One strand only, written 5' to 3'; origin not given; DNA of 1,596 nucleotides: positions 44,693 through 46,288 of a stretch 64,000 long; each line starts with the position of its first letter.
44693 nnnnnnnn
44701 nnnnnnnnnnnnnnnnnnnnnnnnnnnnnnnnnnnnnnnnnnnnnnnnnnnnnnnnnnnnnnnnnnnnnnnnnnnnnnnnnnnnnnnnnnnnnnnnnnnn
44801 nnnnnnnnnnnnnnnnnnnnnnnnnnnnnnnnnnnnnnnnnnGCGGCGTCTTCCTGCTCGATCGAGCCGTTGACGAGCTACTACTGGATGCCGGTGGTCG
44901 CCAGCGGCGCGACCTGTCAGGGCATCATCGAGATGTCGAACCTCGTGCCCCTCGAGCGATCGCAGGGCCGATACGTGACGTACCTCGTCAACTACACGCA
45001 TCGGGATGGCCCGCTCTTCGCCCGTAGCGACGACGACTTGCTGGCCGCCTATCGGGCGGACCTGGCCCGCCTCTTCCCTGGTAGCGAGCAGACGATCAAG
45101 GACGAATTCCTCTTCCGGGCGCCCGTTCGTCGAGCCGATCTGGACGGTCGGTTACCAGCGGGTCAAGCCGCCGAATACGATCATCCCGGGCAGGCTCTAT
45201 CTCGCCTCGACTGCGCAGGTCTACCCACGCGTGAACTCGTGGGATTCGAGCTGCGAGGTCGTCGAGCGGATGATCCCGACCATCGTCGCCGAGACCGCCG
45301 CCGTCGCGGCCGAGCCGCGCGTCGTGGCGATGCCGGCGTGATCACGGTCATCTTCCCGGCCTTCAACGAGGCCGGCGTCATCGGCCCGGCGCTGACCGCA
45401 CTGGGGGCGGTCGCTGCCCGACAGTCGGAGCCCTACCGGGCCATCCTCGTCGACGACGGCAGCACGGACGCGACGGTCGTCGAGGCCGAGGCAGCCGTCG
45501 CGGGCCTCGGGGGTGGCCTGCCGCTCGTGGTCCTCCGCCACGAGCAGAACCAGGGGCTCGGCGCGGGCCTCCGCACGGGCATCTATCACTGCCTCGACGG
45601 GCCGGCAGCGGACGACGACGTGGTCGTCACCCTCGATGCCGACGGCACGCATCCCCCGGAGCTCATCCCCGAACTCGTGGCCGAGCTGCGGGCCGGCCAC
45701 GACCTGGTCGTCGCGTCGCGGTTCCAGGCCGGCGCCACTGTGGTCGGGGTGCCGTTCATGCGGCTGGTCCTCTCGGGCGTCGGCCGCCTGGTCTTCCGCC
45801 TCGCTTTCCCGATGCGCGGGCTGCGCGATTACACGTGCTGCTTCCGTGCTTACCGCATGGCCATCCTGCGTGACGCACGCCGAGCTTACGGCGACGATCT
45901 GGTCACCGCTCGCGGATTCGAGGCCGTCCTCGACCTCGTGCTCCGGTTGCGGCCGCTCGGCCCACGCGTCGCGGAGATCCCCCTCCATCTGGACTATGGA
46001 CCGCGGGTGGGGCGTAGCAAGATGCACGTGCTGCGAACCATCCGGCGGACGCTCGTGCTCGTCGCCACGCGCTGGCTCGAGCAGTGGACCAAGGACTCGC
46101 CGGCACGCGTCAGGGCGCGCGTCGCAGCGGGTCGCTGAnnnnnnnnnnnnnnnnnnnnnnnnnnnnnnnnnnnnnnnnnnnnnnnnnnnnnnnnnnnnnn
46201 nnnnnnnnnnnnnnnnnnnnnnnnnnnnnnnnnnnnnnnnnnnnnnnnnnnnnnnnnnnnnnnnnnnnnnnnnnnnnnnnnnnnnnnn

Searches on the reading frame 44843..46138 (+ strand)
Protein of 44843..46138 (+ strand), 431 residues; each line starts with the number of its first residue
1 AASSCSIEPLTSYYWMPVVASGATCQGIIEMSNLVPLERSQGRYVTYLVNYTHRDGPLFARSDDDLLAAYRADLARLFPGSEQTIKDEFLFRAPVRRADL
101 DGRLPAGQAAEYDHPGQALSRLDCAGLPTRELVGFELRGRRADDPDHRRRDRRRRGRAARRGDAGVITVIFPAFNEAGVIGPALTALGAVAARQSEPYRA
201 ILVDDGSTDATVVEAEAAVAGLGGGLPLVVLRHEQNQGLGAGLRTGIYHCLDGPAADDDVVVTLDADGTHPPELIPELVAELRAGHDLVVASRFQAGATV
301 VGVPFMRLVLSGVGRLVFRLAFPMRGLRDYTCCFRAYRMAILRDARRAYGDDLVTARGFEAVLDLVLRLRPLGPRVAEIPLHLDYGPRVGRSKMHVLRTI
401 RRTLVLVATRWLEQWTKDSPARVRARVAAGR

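Call 73: search_protein_families(library=pfam, proteins=[window:44843-46138:+], max_evalue=0.0001)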
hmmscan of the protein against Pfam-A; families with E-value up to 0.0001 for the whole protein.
window:44843-46138:+ (431 aa): 2 families
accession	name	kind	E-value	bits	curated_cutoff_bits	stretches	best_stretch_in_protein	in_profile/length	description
PF00535.33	Glycos_transf_2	-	1.1e-24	87.7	23.3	1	168-344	1-166/168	Glycosyl transferase family 2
PF13641.12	Glyco_tranf_2_3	-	3.9e-06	27.5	27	1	167-287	3-117/230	Glycosyltransferase like family 2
